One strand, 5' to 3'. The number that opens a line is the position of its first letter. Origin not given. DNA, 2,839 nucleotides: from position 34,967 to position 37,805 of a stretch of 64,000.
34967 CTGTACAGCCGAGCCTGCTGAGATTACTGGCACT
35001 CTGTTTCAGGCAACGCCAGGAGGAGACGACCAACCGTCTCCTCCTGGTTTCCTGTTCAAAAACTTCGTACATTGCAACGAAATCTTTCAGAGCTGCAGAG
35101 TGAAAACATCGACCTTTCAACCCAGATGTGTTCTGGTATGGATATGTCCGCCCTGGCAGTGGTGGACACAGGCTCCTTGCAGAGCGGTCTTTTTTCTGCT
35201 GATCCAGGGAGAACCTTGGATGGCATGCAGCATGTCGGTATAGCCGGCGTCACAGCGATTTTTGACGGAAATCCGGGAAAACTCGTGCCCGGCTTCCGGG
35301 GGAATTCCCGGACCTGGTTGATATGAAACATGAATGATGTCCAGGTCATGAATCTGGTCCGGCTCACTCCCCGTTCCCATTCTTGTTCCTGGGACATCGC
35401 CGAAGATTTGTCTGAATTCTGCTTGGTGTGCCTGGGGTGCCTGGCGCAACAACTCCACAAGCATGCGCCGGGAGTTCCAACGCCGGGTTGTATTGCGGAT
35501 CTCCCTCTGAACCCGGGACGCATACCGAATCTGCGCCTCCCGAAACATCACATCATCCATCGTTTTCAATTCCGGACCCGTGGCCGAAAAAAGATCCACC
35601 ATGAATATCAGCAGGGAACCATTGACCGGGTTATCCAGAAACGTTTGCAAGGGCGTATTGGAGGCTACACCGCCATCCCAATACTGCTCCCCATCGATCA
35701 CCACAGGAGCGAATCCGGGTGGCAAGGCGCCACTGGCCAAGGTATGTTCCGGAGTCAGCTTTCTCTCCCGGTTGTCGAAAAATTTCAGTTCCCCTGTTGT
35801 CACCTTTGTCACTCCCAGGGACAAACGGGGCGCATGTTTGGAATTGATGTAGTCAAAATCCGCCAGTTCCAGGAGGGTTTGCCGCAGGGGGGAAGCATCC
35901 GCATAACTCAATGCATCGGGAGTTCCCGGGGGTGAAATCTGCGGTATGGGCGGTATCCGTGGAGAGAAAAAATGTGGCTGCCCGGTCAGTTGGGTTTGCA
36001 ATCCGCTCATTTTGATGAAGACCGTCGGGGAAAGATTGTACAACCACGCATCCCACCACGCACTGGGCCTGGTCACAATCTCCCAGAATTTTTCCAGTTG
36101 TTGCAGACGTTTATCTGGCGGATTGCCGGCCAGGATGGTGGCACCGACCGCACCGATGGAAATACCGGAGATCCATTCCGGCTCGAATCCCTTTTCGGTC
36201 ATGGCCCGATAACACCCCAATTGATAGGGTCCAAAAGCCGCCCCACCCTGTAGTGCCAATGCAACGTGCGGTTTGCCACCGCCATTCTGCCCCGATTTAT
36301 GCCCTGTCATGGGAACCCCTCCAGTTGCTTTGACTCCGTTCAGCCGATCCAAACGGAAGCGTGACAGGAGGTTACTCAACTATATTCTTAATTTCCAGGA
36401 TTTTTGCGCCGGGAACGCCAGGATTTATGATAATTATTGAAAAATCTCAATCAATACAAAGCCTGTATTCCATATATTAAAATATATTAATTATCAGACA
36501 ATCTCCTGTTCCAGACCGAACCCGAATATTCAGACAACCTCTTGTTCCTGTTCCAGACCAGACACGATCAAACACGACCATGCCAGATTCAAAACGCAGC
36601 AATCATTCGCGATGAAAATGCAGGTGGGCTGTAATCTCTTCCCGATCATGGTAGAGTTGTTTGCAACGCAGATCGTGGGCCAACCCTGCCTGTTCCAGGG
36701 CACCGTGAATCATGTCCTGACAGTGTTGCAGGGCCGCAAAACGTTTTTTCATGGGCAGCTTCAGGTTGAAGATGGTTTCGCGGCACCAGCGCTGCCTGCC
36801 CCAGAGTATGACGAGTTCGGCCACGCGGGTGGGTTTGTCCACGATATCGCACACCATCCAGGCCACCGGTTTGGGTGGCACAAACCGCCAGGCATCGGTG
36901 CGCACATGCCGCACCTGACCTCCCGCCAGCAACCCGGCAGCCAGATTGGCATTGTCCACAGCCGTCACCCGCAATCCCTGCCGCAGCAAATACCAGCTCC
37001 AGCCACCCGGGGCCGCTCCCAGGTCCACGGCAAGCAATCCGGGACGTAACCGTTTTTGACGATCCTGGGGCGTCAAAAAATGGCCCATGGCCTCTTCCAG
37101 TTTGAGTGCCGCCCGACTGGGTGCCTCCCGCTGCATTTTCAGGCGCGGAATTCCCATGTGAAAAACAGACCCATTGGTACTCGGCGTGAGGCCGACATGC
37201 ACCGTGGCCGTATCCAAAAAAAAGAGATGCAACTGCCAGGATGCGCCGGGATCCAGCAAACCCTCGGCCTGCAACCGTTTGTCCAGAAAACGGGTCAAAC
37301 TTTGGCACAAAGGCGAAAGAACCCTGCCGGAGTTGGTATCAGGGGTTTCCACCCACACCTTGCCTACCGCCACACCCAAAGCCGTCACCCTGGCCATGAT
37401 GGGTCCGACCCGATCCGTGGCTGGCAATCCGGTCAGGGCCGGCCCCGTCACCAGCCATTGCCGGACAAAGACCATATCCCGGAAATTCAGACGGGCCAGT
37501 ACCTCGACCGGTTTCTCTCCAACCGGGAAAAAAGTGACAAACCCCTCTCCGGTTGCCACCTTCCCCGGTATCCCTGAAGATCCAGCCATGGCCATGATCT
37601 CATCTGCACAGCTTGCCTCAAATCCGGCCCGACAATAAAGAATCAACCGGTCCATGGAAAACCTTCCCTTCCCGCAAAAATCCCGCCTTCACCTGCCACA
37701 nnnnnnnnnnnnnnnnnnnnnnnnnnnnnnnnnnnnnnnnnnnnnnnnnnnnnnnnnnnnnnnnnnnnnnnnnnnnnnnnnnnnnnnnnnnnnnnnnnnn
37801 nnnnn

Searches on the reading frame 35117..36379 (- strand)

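Call 8: search_protein_families(library=pfam, proteins=[window:35117-36379:-], max_evalue=0.001)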
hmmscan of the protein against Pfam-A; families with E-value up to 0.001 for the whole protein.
window:35117-36379:- (420 aa): 2 families
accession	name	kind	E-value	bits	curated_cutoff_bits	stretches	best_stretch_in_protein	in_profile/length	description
PF01734.28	Patatin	-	7.9e-22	78.8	27.7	1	41-247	1-190/191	Patatin-like phospholipase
PF12536.13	DUF3734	-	5.9e-10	39.8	22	1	284-397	1-104/106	Patatin phospholipase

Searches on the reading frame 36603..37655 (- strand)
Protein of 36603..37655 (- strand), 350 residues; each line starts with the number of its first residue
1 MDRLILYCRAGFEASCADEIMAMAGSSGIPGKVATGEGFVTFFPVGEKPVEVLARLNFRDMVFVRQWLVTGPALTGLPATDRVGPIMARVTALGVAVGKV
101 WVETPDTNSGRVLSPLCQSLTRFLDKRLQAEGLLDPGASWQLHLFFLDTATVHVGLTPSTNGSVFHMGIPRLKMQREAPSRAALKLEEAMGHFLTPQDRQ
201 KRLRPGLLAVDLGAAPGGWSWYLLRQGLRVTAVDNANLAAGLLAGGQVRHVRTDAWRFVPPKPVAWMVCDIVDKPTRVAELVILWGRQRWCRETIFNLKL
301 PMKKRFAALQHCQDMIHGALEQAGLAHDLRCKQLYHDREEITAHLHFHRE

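Call 8: search_protein_families(library=pfam, proteins=[window:36603-37655:-], max_evalue=0.001)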
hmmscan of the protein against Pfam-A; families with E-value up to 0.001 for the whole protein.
window:36603-37655:- (350 aa): 3 families
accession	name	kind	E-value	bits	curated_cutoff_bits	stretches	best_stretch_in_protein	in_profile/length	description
PF18125.6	RlmM_FDX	-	9.1e-15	55.3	22.2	1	1-68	1-71/71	RlmM ferredoxin-like domain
PF21239.2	RLMM_N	-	4.3e-13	49.6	27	1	81-156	1-79/81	Ribosomal RNA large subunit methyltransferase M, N-terminal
PF01728.25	FtsJ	-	2.5e-09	37.8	24.1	1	180-238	3-56/181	FtsJ-like methyltransferase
